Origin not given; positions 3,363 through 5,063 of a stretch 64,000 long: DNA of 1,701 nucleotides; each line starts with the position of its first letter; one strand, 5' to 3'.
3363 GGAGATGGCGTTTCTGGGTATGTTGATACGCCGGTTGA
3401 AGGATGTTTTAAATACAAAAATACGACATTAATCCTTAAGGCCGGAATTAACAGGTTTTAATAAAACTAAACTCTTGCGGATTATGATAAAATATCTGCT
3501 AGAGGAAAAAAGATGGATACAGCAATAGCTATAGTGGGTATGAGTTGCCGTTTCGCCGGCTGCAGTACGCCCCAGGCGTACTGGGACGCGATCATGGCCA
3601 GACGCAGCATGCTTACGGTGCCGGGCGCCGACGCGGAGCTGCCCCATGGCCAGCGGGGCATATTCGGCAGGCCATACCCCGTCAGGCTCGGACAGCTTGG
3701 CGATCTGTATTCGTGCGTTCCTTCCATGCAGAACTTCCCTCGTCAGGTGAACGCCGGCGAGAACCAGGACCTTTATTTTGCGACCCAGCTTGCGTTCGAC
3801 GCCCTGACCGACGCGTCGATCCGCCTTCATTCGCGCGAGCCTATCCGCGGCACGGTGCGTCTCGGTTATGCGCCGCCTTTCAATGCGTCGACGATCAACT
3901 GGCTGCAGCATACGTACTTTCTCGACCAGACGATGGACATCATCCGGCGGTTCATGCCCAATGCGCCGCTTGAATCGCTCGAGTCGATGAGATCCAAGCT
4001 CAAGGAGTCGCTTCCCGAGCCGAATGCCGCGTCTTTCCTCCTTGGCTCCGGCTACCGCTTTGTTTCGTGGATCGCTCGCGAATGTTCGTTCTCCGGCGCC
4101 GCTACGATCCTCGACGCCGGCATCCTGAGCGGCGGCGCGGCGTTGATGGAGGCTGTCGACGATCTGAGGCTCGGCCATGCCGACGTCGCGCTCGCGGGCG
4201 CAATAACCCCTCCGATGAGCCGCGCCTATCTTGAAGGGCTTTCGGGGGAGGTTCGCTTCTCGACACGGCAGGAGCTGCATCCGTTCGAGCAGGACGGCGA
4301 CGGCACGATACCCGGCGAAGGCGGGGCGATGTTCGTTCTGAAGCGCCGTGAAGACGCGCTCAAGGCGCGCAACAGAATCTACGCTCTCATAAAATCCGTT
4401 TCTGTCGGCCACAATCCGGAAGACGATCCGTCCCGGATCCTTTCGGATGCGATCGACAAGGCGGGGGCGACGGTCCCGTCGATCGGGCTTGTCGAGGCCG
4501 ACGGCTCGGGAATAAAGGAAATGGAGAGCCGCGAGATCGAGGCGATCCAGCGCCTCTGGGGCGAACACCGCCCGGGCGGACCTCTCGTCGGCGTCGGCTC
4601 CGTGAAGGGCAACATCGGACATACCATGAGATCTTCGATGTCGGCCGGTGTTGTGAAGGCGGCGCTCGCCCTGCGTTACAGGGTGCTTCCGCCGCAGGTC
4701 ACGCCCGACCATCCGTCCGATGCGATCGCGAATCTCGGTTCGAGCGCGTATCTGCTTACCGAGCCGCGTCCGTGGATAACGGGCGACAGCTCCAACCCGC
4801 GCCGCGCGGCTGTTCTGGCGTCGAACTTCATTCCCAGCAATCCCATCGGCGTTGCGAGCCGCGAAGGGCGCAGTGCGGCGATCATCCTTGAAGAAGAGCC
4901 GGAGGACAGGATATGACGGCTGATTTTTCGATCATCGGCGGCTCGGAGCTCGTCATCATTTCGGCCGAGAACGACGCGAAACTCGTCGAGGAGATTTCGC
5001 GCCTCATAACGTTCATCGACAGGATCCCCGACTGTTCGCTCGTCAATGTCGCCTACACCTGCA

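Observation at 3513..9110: Split PKS-like module with apparently dead KS, AT and DH sites, fused to an intact Sfp-type PPTase and coupled to a KamA-type radical SAM enzyme, with no carrier domain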

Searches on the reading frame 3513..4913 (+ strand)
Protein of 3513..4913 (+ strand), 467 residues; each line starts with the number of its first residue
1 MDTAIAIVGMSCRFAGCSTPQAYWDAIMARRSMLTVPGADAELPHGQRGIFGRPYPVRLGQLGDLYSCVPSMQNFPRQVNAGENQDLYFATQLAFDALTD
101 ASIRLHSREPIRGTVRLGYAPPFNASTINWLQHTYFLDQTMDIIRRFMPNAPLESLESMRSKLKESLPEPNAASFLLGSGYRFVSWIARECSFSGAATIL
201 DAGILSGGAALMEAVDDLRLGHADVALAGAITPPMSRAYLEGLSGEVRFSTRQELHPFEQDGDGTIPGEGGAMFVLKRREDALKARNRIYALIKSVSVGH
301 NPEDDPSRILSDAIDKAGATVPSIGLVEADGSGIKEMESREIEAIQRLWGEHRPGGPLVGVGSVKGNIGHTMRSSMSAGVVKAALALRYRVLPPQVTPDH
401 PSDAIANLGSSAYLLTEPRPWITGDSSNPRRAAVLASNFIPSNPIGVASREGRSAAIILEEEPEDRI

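Call 6: search_protein_families(library=pfam, proteins=[window:3513-4913:+], max_evalue=0.01)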
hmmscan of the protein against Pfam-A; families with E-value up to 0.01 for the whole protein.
window:3513-4913:+ (467 aa): 2 families
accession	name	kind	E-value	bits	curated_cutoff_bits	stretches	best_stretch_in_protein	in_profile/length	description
PF00109.32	ketoacyl-synt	-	3.2e-23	83.1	20.8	1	4-282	3-252/252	Beta-ketoacyl synthase, N-terminal domain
PF02801.28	Ketoacyl-synt_C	-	1.8e-17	63.9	20.8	1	307-396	28-116/119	Beta-ketoacyl synthase, C-terminal domain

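Call 7: search_protein_families(library=ncbifam, proteins=[window:3513-4913:+], max_evalue=0.01)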
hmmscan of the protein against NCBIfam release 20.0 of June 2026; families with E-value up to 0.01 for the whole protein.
window:3513-4913:+ (467 aa): 19 families
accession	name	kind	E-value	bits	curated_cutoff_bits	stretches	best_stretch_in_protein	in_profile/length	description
TIGR02813.1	omega_3_PfaA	subfamily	6.1e-38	129.4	1010.1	1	185-437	187-448/2582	polyketide-type polyunsaturated fatty acid synthase PfaA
NF045894.1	PKS_plus_SDR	equivalog_domain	6.2e-38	130.1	1740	2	191-439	160-413/1515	type I polyketide synthase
NF041183.1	Pks2_ls1_myc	equivalog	1.4e-30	105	2400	1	187-438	156-412/2086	sulfolipid-1 biosynthesis phthioceranic/hydroxyphthioceranic acid synthase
NF040607.1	mycolic_Pks13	equivalog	1.4e-26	92.3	2100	1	192-406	259-483/1680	polyketide synthase Pks13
NF004618.0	PRK05952.1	equivalog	5.6e-19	68.3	455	1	187-400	130-345/384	beta-ketoacyl-ACP synthase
TIGR03150.1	fabF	equivalog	3e-17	62.4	493.75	1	192-404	149-372/407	beta-ketoacyl-ACP synthase II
NF005589.0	PRK07314.1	subfamily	2.1e-16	59.7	387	1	194-405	154-376/413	beta-ketoacyl-ACP synthase II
NF053555.1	prodigi_MBC_PigJ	equivalog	2.2e-15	56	900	1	183-434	492-742/759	prodigiosin MBC biosynthesis protein PigJ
NF058662.1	cispenta_AmcF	equivalog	2.8e-14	52.9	325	1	187-403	112-332/369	cispentacin biosynthesis acyltransferase subunit AmcF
NF005490.0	PRK07103.1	equivalog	6.8e-13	48.4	445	1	188-406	153-379/414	polyketide beta-ketoacyl:acyl carrier protein synthase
NF004970.0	PRK06333.1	subfamily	8.1e-13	48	525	1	197-408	166-388/424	beta-ketoacyl-ACP synthase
NF006274.0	PRK08439.1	equivalog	1.4e-12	47.2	621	1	207-400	165-365/406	beta-ketoacyl-ACP synthase II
NF005916.1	PRK07910.1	equivalog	1.2e-11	44.2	560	1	205-397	172-374/418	KasA/KasB family beta-ketoacyl-ACP synthase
NF005076.0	PRK06501.1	equivalog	1.4e-11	43.9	629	1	200-405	171-387/425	beta-ketoacyl-ACP synthase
NF006618.0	PRK09185.1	subfamily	2e-10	40.3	407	1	185-400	142-352/394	beta-ketoacyl-ACP synthase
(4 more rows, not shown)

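Call 8: search_solved_structures(query=window:3513-4913:+, show_alignments=2, max_evalue=0.001)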
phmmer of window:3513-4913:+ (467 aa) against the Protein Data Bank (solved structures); distinct sequences matched with E-value up to 0.001: 131 (the best 60 are shown).
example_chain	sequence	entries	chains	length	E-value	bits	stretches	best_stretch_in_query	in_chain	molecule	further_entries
7zma_A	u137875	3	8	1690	6.8e-33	117.4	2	176-396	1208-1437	Putative polyketide synthase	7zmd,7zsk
9d2z_A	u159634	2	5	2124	1.3e-27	100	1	187-446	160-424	Mycocerosic acid synthase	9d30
9d2y_A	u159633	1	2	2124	1.3e-27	100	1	187-446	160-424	Multifunctional mycocerosic acid synthase membrane-associated MAS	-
7s6b_A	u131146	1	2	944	3.9e-27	98.5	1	188-440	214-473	Polyketide synthase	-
6riw_A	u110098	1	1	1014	1.2e-26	96.9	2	5-443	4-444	ORF10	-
7s6c_A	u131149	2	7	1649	1.3e-26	96.8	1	188-440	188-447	6-deoxyerythronolide-B synthase EryA2, modules 3 and 4, Lsd14 Polyketide synthase fusion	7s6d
5erf_A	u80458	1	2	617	2.3e-26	95.9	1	222-443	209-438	Polyketide synthase PksL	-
5e5n_A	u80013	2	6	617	2.5e-26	95.8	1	222-443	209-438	Polyketide synthase PksL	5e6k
5eny_A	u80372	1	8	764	4.8e-26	94.9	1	222-443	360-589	Polyketide synthase PksL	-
5elp_C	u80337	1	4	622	2.1e-25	92.8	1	169-430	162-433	NRPS/PKS protein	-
5bp1_A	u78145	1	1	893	5.3e-25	91.4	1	187-450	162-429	Mycocerosic acid synthase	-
2hg4_A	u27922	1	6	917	1.6e-23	86.6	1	191-439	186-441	6-Deoxyerythronolide B Synthase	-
8xjy_A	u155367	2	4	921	3.2e-23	85.5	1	187-436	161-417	Polyketide synthase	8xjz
8xju_A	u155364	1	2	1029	4.1e-23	85.2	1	187-436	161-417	Polyketide synthase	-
8xbl_A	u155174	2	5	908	8.4e-23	84.2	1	204-435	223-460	Colibactin polyketide synthase ClbC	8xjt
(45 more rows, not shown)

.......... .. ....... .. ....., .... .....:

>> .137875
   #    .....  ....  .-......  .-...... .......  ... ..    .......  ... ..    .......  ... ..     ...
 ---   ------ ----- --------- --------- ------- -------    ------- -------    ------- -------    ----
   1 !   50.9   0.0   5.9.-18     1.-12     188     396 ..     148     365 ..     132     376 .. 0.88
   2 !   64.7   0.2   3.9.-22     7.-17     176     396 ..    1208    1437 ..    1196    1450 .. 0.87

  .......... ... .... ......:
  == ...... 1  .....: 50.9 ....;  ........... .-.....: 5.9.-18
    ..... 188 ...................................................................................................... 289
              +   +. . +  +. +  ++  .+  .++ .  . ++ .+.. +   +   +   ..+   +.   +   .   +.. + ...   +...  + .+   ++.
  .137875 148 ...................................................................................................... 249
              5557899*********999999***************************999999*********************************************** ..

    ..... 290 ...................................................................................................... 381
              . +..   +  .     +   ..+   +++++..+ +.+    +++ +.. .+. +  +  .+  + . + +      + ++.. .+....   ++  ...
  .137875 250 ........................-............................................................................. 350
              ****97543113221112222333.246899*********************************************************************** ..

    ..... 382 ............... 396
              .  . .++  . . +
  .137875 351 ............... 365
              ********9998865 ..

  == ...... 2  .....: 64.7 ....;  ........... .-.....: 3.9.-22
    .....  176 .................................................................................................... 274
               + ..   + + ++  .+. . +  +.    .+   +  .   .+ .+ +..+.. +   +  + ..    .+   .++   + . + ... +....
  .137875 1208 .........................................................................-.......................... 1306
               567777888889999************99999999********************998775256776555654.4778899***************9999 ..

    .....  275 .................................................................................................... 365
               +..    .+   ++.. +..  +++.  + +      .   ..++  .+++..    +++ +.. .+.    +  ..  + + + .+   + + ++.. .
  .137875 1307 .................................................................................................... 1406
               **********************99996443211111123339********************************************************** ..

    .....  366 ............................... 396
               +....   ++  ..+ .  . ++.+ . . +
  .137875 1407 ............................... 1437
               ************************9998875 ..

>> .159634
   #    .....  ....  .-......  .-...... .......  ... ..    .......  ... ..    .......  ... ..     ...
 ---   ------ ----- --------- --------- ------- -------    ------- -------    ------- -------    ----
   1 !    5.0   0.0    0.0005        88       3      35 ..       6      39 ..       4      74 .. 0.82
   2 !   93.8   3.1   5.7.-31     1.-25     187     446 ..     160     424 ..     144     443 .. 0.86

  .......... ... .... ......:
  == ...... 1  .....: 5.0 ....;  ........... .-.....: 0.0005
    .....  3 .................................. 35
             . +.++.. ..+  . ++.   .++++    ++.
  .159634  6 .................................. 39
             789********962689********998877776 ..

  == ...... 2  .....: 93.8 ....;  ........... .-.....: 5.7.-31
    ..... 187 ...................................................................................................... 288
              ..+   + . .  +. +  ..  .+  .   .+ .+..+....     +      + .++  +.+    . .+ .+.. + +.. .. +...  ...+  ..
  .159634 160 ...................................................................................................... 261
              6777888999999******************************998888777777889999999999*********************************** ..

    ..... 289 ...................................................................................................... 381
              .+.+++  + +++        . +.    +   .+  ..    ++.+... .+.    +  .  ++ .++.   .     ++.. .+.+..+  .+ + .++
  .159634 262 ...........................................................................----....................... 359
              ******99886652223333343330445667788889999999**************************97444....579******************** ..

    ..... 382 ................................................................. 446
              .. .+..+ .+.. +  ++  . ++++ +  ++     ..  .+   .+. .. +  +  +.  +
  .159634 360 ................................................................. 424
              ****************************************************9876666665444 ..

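Call 93: find_homologous_proteins(query=window:3513-4913:+, max_evalue=1e-10)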
Query window:3513-4913:+ (467 aa): 674 proteins with E <= 1e-10 among 8000 candidates; the best 120 are listed.
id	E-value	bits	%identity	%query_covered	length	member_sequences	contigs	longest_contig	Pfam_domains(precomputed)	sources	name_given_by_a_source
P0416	0.0e+0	1018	96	100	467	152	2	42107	PF00109.33,PF02801.29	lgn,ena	-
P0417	4.5e-288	974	92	100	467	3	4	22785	PF00109.33,PF02801.29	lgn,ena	-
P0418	8.4e-286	966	90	100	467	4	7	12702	PF00109.33,PF02801.29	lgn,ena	-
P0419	1.1e-282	956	89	100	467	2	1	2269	PF00109.33,PF02801.29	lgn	-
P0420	5.5e-271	917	85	100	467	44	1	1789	PF00109.33,PF02801.29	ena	-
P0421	6.5e-267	904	85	100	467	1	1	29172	PF00109.33,PF02801.29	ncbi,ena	-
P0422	3.4e-264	895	85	100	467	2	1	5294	PF00109.33,PF02801.29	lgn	-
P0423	5.9e-260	881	82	100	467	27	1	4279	PF00109.33,PF02801.29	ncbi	-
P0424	1.3e-258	876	82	100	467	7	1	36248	PF00109.33,PF02801.29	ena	-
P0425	6.6e-258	874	82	100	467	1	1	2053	PF00109.33,PF02801.29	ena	-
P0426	1.5e-251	853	79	100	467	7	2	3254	PF00109.33,PF02801.29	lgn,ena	-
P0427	6.6e-245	831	78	100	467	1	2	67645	PF00109.33,PF02801.29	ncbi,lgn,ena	-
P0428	1.2e-244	830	78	100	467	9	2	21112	PF00109.33,PF02801.29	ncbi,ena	-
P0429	6.9e-244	828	77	99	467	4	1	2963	PF00109.33,PF02801.29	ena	-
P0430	1.3e-241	820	77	99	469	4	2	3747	PF00109.33,PF02801.29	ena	-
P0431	8.1e-241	818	76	100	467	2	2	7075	PF00109.33,PF02801.29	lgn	-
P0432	1.0e-240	817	76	100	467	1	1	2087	PF00109.33,PF02801.29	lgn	-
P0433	2.4e-239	813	76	100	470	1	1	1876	PF00109.33,PF02801.29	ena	-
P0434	8.2e-239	811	77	100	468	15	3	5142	PF00109.33,PF02801.29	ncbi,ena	-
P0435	2.7e-238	809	75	100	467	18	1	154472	PF00109.33,PF02801.29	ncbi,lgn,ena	-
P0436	1.3e-237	807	80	94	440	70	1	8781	PF00109.33,PF02801.29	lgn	-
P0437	1.7e-237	807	76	100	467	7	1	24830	PF00109.33,PF02801.29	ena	-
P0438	5.3e-237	805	74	100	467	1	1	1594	PF00109.33,PF02801.29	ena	-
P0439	1.5e-236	804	75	100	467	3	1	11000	PF00109.33,PF02801.29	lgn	-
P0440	1.9e-236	803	74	100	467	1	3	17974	PF00109.33,PF02801.29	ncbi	-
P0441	5.0e-236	802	75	100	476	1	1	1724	PF00109.33,PF02801.29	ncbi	-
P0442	7.0e-236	801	75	100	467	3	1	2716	PF00109.33,PF02801.29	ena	-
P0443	1.1e-235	801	74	99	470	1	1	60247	PF00109.33,PF02801.29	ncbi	-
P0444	1.8e-235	800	74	100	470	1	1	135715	PF00109.33,PF02801.29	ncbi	-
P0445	2.4e-235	800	75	100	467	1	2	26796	PF00109.33,PF02801.29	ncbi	-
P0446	3.3e-235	799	74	100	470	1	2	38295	PF00109.33,PF02801.29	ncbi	-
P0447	7.5e-234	795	74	100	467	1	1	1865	PF00109.33,PF02801.29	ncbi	-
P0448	8.7e-234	795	74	100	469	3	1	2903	PF00109.33,PF02801.29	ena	-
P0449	9.9e-234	794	76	98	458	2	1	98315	PF00109.33,PF02801.29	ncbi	-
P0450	1.3e-233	794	73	100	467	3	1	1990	PF00109.33,PF02801.29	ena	-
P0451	3.4e-233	793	74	100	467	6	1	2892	PF00109.33,PF02801.29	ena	-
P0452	5.7e-233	792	73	100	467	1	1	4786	PF00109.33,PF02801.29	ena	-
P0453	1.3e-232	791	74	100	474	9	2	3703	PF00109.33,PF02801.29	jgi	jgi:hypothetical protein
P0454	1.5e-232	791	75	98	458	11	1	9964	PF00109.33,PF02801.29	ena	-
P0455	3.9e-232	789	73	100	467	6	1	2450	PF00109.33,PF02801.29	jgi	-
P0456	7.4e-232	788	74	100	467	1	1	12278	PF00109.33,PF02801.29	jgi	-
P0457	9.0e-232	788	74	100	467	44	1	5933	PF00109.33,PF02801.29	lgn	-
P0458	1.3e-231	787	72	100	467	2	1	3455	PF00109.33,PF02801.29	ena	-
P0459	1.7e-231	787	74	99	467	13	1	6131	PF00109.33,PF02801.29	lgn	-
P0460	3.6e-231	786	73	100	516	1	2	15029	PF00109.33,PF02801.29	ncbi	-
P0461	5.1e-231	785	73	100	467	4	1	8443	PF00109.33,PF02801.29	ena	-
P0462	5.4e-231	785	74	100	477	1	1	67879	PF00109.33,PF02801.29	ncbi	ncbi:MAG: polyketide synthase [Kiritimatiellia bacterium]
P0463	2.5e-230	783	72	100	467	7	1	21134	PF00109.33,PF02801.29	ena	-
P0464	2.5e-230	783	73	100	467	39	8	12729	PF00109.33,PF02801.29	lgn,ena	-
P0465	2.7e-230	783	73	100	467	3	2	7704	PF00109.33,PF02801.29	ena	-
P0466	3.6e-230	783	74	100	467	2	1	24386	PF00109.33,PF02801.29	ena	-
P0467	7.6e-230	782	72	100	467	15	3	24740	PF00109.33,PF02801.29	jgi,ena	jgi:hypothetical protein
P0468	9.4e-230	781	74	100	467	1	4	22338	PF00109.33,PF02801.29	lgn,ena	-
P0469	1.1e-229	781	72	100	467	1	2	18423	PF00109.33,PF02801.29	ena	-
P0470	1.2e-229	781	74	100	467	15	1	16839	PF00109.33,PF02801.29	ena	-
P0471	1.3e-229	781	73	100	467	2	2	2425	PF00109.33,PF02801.29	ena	-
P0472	3.0e-229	780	72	100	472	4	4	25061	PF00109.33,PF02801.29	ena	-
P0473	3.4e-229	779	72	100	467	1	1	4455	PF00109.33,PF02801.29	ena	-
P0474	4.6e-229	779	71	100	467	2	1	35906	PF00109.33,PF02801.29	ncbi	-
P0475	5.9e-229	779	73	100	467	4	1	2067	PF00109.33,PF02801.29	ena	-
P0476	8.2e-229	778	72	100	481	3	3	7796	PF00109.33,PF02801.29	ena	-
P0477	8.8e-229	778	73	99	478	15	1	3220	PF00109.33,PF02801.29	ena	-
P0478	9.7e-229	778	73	100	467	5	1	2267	PF00109.33,PF02801.29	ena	-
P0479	1.3e-228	778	72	100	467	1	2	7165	PF00109.33,PF02801.29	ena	-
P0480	1.6e-228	777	72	100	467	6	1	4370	PF00109.33,PF02801.29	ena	-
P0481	2.7e-228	776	72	100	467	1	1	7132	PF00109.33,PF02801.29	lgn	-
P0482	3.7e-228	776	72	100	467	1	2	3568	PF00109.33,PF02801.29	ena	-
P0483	7.2e-228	775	71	100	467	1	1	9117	PF00109.33,PF02801.29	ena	-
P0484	1.4e-227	774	71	100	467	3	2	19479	PF00109.33,PF02801.29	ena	-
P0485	1.5e-227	774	72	100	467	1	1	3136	PF00109.33,PF02801.29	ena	-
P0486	2.0e-227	774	71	100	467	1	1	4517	PF00109.33,PF02801.29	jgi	-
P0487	2.6e-227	773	72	100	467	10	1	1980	PF00109.33,PF02801.29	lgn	-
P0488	2.7e-227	773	72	100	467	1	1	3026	PF00109.33,PF02801.29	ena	-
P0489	3.2e-227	773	72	100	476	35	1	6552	PF00109.33,PF02801.29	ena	-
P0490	3.5e-227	773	72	100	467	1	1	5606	PF00109.33,PF02801.29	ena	-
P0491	3.8e-227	773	73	100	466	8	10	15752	PF00109.33,PF02801.29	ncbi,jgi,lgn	jgi:hypothetical protein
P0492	6.0e-227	772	72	100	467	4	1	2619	PF00109.33,PF02801.29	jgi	-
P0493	6.9e-227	772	72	100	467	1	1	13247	PF00109.33,PF02801.29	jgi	-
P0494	7.4e-227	772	72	99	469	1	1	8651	PF00109.33,PF02801.29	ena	-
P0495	8.4e-227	772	72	100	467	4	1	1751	PF00109.33,PF02801.29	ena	-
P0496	8.4e-227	772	72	100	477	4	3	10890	PF00109.33,PF02801.29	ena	-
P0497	8.8e-227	771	73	97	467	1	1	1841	PF00109.33,PF02801.29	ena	-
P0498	1.1e-226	771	73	100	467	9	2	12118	PF00109.33,PF02801.29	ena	-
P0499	1.4e-226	771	73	99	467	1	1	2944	PF00109.33,PF02801.29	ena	-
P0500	2.1e-226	770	71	100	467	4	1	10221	PF00109.33,PF02801.29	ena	-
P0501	2.1e-226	770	71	100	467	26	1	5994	PF00109.33,PF02801.29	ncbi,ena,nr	ncbi:MAG: hypothetical protein IKB76_02715 [Kiritimatiellae bacterium]|nr:hypothetical protein [Kiri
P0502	2.2e-226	770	72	100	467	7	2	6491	PF00109.33,PF02801.29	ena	-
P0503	2.4e-226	770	71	100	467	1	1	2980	PF00109.33,PF02801.29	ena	-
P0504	3.2e-226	770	72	99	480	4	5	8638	PF00109.33,PF02801.29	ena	-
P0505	3.8e-226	769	71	100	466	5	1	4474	PF00109.33,PF02801.29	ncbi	-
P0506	4.3e-226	769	70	100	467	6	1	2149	PF00109.33,PF02801.29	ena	-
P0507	5.0e-226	769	72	100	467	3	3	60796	PF00109.33,PF02801.29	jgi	-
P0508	5.9e-226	769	70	100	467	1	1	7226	PF00109.33,PF02801.29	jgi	-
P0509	6.8e-226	769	71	100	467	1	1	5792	PF00109.33,PF02801.29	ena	-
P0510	6.8e-226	769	72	99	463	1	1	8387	PF00109.33,PF02801.29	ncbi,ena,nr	ncbi:MAG: polyketide synthase [Kiritimatiellae bacterium]|nr:polyketide synthase [Kiritimatiellia ba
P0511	7.5e-226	768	73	100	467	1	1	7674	PF00109.33,PF02801.29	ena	-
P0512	1.0e-225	768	72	100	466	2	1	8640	PF00109.33,PF02801.29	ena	-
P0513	1.1e-225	768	72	100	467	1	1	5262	PF00109.33,PF02801.29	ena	-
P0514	1.2e-225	768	70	100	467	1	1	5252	PF00109.33,PF02801.29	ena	-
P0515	1.3e-225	768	71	100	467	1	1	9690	PF00109.33,PF02801.29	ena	-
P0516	1.5e-225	767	71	98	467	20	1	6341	PF00109.33,PF02801.29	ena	-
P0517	2.0e-225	767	71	100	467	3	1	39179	PF00109.33,PF02801.29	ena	-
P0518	2.0e-225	767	70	100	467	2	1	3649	PF00109.33,PF02801.29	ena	-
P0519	2.1e-225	767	71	100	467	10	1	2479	PF00109.33,PF02801.29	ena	-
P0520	2.2e-225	767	72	100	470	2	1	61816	PF00109.33,PF02801.29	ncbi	-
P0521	2.6e-225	767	72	100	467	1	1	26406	PF00109.33,PF02801.29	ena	-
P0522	4.4e-225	766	71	100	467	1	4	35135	PF00109.33,PF02801.29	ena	-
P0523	4.5e-225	766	71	100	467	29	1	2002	PF00109.33,PF02801.29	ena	-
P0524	5.3e-225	766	72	100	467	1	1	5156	PF00109.33,PF02801.29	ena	-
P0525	6.2e-225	765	71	98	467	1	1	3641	PF00109.33,PF02801.29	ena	-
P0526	6.5e-225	765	70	100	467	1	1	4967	PF00109.33,PF02801.29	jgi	-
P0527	8.2e-225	765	72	98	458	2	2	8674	PF00109.33,PF02801.29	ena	-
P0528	8.2e-225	765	72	98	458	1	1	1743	PF00109.33,PF02801.29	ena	-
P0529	8.4e-225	765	70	100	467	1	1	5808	PF00109.33,PF02801.29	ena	-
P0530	8.7e-225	765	71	100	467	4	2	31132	PF00109.33,PF02801.29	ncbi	-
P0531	8.9e-225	765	72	100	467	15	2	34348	PF00109.33,PF02801.29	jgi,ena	-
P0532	9.3e-225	765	72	98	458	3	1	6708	PF00109.33,PF02801.29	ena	-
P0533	1.1e-224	765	72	98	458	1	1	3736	PF00109.33,PF02801.29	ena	-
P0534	1.3e-224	764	71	100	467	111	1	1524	PF00109.33,PF02801.29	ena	-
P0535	1.3e-224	764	72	100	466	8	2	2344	PF00109.33,PF02801.29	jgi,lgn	jgi:hypothetical protein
